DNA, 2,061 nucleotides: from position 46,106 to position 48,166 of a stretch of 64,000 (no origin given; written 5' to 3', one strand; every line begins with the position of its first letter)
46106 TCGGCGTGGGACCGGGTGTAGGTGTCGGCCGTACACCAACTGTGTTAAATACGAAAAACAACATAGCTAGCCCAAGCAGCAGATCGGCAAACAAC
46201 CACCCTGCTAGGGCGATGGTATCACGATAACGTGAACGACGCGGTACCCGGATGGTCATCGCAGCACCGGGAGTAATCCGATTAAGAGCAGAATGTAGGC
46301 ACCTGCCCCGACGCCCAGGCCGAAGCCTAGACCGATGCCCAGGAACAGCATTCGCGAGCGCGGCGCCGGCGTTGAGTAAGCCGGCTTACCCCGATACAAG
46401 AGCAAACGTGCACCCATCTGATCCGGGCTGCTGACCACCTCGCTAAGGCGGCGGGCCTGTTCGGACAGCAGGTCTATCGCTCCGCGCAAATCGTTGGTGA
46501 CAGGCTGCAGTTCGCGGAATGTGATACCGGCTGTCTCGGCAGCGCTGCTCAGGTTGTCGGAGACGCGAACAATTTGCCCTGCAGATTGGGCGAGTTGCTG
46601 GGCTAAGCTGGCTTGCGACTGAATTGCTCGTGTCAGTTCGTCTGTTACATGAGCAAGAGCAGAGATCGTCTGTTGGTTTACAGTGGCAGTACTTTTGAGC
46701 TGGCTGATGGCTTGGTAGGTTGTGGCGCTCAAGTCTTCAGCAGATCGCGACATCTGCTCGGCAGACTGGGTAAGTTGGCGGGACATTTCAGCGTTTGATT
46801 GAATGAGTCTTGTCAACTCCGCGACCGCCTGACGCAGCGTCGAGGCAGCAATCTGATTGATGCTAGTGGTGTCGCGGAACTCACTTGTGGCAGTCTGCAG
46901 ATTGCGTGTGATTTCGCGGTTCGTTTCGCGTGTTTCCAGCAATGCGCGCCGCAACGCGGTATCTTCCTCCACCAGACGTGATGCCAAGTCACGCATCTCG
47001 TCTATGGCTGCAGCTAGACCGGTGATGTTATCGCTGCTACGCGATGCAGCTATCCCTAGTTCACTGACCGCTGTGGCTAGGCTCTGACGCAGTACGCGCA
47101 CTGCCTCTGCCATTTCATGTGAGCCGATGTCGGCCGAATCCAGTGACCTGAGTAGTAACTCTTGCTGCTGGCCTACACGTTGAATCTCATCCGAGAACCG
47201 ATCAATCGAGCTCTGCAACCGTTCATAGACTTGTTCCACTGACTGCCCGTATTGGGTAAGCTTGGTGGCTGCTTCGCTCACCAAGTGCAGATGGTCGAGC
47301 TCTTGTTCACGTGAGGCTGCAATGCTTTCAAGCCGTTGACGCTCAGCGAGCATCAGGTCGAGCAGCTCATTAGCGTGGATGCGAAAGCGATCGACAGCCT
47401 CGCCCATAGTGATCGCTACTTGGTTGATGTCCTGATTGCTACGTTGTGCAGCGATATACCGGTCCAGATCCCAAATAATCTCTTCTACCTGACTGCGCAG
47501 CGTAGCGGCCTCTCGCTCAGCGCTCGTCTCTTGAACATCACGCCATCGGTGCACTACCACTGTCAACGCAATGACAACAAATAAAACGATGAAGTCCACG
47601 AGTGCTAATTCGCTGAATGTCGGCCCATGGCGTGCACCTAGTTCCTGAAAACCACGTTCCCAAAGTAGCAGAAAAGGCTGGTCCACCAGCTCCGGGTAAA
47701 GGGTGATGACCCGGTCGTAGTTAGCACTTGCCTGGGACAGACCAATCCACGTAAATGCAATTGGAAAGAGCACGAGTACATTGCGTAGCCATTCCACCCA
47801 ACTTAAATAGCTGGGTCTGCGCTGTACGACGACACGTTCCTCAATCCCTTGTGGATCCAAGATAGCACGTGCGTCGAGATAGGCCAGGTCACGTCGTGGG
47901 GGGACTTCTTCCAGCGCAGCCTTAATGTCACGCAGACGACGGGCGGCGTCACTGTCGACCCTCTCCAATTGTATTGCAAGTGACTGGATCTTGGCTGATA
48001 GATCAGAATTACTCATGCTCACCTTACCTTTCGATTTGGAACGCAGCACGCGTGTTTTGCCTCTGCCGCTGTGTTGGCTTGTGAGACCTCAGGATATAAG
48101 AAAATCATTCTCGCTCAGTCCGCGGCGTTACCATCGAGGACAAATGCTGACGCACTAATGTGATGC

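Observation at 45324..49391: Uncharacterised three-gene operon: 48-residue-repeat protein, polytopic coiled-coil protein, membrane-anchored Pro/Thr rod protein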

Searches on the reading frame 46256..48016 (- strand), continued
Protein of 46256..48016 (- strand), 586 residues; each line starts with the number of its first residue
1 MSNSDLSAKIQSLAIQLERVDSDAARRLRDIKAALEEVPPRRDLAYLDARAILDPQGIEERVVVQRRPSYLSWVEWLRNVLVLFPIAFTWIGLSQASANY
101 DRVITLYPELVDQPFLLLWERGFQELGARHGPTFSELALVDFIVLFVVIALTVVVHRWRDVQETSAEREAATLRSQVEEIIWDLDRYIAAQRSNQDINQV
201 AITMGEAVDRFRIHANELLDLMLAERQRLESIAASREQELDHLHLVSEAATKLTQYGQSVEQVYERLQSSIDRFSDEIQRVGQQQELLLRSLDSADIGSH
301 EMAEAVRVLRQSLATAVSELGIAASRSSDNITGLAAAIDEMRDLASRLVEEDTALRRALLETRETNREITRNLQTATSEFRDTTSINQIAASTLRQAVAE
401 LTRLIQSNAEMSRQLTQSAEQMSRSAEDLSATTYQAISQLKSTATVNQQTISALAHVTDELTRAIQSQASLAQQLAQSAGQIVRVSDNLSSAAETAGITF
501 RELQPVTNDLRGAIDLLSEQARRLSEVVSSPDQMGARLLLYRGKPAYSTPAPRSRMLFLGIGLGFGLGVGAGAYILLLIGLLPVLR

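Call 69: search_protein_families(library=pfam, proteins=[L007:7466-9967:+, L007:2651-6070:+, L007:12268-13347:+, L009:12733-15513:+, L009:15510-17333:+, L009:18417-21170:+], max_evalue=0.01)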
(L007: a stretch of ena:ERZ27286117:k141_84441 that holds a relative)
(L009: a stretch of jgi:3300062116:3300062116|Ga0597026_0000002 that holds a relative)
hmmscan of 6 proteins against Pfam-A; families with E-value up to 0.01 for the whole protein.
L007:7466-9967:+ (833 aa): 0 families

L007:2651-6070:+ (1139 aa): 3 families
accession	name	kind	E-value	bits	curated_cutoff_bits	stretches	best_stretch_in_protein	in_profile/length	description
PF01935.23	DUF87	-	6.5e-05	23.6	23.2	1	386-471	14-97/220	Helicase HerA, central domain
PF04851.21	ResIII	-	0.00065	20.1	22.5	1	393-440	22-71/164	Type III restriction enzyme, res subunit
PF05872.18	HerA_C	-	0.0088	15.2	22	0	382-428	9-55/502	Helicase HerA-like C-terminal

L007:12268-13347:+ (359 aa): 0 families

L009:12733-15513:+ (926 aa): 0 families

L009:15510-17333:+ (607 aa): 0 families

L009:18417-21170:+ (917 aa): 3 families
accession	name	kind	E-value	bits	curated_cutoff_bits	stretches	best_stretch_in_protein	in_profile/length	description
PF13519.12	VWA_2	-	2.6e-05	25.2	27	1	72-217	1-107/107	von Willebrand factor type A domain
PF00092.34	VWA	-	0.00085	20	23.8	0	126-254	34-139/174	von Willebrand factor type A domain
PF00630.25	Filamin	-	0.0011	20.2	26.9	0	450-487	43-81/93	Filamin/ABP280 repeat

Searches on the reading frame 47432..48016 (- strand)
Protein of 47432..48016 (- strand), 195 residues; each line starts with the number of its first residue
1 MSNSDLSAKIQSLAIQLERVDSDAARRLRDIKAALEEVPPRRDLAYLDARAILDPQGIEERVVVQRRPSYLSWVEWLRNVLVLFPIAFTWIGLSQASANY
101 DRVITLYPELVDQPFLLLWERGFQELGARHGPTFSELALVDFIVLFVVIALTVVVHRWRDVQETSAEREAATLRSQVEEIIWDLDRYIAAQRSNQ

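Call 70: search_protein_representatives(alignment_id=A8)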
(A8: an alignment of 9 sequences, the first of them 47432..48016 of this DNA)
Query: 9 sequences, 195 profile positions. Proteins with E-value up to 0.001 (for the whole library): 970; up to 1e-10: 504; up to 1e-30: 77. The best 150 are listed.
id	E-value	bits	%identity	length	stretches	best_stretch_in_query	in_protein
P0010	7.1e-99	345.5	-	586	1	1-195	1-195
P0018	4.1e-87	307.1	-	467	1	1-195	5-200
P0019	7.3e-80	283.4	-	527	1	1-195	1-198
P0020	1.6e-79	282.3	-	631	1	1-194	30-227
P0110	1.1e-58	214.3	-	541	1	10-195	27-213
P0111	6.3e-57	208.6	-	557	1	5-195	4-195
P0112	2.0e-56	207.0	-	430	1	5-195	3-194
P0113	2.5e-55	203.4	-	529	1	1-195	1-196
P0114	4.2e-55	202.6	-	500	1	3-195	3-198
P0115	2.4e-54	200.2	-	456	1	1-194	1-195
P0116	4.6e-54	199.2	-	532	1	5-195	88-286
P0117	1.2e-52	194.6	-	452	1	16-193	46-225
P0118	1.4e-52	194.4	-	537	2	5-195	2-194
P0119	1.5e-52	194.3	-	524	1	4-195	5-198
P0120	1.6e-52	194.3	-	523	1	1-192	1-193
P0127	1.4e-47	178.1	-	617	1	13-195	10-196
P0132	4.1e-44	166.8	-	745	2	4-195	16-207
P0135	2.2e-43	164.4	-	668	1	9-189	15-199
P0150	4.2e-36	140.7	-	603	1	4-195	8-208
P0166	6.6e-33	130.2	-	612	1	7-190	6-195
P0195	1.0e-29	119.8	-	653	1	8-190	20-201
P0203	2.8e-29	118.4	-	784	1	2-181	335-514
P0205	3.7e-29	118.0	-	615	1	10-191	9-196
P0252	3.6e-26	108.2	-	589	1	4-188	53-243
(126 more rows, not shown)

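Call 73: list_cluster_members(proteins=[P0203, P0110, P0127, P0132, P0150, P0166, P0195, P0205, P0252, P0135])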
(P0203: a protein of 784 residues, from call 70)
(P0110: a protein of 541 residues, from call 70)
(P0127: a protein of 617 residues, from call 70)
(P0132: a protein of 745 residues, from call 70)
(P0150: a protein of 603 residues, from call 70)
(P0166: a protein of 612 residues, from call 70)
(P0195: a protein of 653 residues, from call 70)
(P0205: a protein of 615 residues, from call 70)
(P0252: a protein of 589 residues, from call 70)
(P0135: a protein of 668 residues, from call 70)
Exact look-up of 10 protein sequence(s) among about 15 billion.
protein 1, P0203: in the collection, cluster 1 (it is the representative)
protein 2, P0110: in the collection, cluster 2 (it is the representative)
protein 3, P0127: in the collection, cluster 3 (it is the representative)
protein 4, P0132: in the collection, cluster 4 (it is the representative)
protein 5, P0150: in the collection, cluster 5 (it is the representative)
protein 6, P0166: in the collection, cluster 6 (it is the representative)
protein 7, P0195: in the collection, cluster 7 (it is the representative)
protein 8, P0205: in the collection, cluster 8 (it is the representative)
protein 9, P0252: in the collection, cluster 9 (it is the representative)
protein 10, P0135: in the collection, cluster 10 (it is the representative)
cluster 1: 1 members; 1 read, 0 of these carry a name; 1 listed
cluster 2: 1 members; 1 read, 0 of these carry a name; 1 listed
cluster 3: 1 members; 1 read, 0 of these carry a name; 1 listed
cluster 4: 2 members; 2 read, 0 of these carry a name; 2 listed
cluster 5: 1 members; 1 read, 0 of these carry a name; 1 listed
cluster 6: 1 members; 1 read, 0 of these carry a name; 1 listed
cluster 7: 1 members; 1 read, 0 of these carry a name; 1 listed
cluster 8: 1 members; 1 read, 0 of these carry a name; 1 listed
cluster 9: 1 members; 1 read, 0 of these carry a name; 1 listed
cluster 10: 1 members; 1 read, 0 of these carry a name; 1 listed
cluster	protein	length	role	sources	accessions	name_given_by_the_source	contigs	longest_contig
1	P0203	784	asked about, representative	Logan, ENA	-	-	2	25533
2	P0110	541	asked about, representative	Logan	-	-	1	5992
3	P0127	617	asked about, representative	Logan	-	-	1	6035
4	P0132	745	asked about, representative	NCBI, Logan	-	-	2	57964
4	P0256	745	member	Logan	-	-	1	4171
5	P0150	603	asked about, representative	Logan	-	-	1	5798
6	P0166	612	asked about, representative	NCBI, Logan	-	-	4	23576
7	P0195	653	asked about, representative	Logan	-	-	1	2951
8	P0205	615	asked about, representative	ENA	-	-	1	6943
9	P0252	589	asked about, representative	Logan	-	-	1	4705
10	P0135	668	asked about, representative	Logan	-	-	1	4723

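Call 75: search_protein_families(library=pfam, alignment_id=A10, max_evalue=0.001)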
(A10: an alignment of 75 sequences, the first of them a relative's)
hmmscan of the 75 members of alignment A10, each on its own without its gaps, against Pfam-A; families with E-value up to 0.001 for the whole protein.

A. member 1, P0203 (784 aa): 15 families
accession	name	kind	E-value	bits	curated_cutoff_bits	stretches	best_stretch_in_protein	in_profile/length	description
PF00515.34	TPR_1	-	8.3e-23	79.7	27.8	2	257-288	2-33/34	Tetratricopeptide repeat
PF13414.12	TPR_11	-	1.2e-19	70.1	26.8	3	196-235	2-41/42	TPR repeat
PF07719.23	TPR_2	-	3e-18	64.8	27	2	258-288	3-33/34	Tetratricopeptide repeat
PF13431.12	TPR_17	-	2.8e-15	55.7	24.4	1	245-276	2-33/34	Tetratricopeptide repeat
PF13181.12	TPR_8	-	2.9e-14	52.4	25.7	1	258-288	3-33/34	Tetratricopeptide repeat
PF13432.12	TPR_16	-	7.3e-11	42.7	32.7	1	262-296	3-37/65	Tetratricopeptide repeat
PF13424.12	TPR_12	-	8.3e-09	36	30.1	0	256-285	45-74/77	Tetratricopeptide repeat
PF13371.12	TPR_9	-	4e-08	33.6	35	1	202-257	9-64/73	Tetratricopeptide repeat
PF13428.12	TPR_14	-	3.3e-07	30.8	23.5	0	265-294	10-39/44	Tetratricopeptide repeat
PF14559.12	TPR_19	-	8.6e-07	29.6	25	1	233-293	2-62/68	Tetratricopeptide repeat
PF13429.12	TPR_15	-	1.1e-06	28.7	26.2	1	148-223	112-181/280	Tetratricopeptide repeat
PF23914.1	TPR_CcmH_CycH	-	1.2e-05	25.7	42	1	247-309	41-103/158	Cytochrome c-type biogenesis protein H TPR domain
PF12569.14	NatA_aux_su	-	0.00026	20.5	33.3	0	216-285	184-255/515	N-terminal acetyltransferase A, auxiliary subunit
PF24575.1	TPR_Slam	-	0.00097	20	35.2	0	146-241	12-100/104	Surface lipoprotein assembly modifier, N-terminal TPR repeats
PF13374.12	TPR_10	-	0.00098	19.5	27.5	0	258-284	4-30/42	Tetratricopeptide repeat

B. families by the number of members that match (of 75 scanned): 49 families (the first 25 are shown)
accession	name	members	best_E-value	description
PF07889.17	DUF1664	10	2e-06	Protein of unknown function (DUF1664)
PF04108.17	ATG17_like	9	3.2e-06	Autophagy protein ATG17-like domain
PF04513.17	Baculo_PEP_C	7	3.7e-06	Baculovirus polyhedron envelope protein, PEP, C terminus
PF06013.18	WXG100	2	2.5e-06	Proteins of 100 residues with WXG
PF06103.16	DUF948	2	9.6e-06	Bacterial protein of unknown function (DUF948)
PF01442.23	Apolipoprotein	2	1.6e-05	Apolipoprotein A1/A4/E domain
PF11887.13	Mce4_CUP1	2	0.00018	Cholesterol uptake porter CUP1 of Mce4, putative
PF00515.34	TPR_1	1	8.3e-23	Tetratricopeptide repeat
PF13414.12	TPR_11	1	1.2e-19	TPR repeat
PF07719.23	TPR_2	1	3e-18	Tetratricopeptide repeat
PF13431.12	TPR_17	1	2.8e-15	Tetratricopeptide repeat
PF13181.12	TPR_8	1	2.9e-14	Tetratricopeptide repeat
PF13432.12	TPR_16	1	7.3e-11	Tetratricopeptide repeat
PF13424.12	TPR_12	1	8.3e-09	Tetratricopeptide repeat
PF13371.12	TPR_9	1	4e-08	Tetratricopeptide repeat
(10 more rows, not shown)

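Call 111: search_dna_similar(query=window:47432-48016:-, collection=plasmids, mode=protein, max_evalue=0.001, max_rows=15)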
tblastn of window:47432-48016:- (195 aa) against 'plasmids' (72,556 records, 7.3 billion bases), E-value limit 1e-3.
No match.

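Call 112: search_dna_similar(query=window:47432-48016:-, collection=phages, mode=protein, max_evalue=0.001, max_rows=10)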
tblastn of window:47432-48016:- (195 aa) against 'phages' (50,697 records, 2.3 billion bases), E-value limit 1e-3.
No match.

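Call 113: find_encoding_contigs(protein=P0132, flank=10000, max_places=1)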
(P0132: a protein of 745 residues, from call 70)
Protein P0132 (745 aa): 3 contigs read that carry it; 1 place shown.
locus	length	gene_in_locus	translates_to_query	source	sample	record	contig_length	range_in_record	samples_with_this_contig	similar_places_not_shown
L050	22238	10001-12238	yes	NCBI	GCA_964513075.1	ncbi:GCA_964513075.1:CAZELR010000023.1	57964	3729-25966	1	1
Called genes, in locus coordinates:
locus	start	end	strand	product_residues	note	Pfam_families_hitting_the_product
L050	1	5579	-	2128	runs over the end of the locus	PF05593:RHS_repeat, PF05593:RHS_repeat, PF25023:TEN_YD-shell, PF05593:RHS_repeat, PF25023:TEN_YD-shell, PF05593:RHS_repeat, PF25023:TEN_YD-shell, PF05593:RHS_repeat, +7 more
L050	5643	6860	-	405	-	PF08239:SH3_3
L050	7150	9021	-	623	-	PF00069:Pkinase, PF07714:PK_Tyr_Ser-Thr, PF20426:NBCH_WD40, PF24807:WD40_CDC20-Fz, PF24817:WD40_WDHD1_1st, PF25174:Beta-prop_THOC3, PF25175:Beta-prop_WDR5, PF23381:Beta-prop_IFT122_1st, +49 more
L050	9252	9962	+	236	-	-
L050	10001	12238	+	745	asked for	PF28175:T4SS_LegC2C7 (weak)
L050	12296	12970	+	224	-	-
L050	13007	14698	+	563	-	PF14662:KASH_CCD (faint)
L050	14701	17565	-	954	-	PF13809:Tubulin_2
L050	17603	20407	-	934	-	PF13809:Tubulin_2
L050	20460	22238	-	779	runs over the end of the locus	PF00092:VWA, PF13519:VWA_2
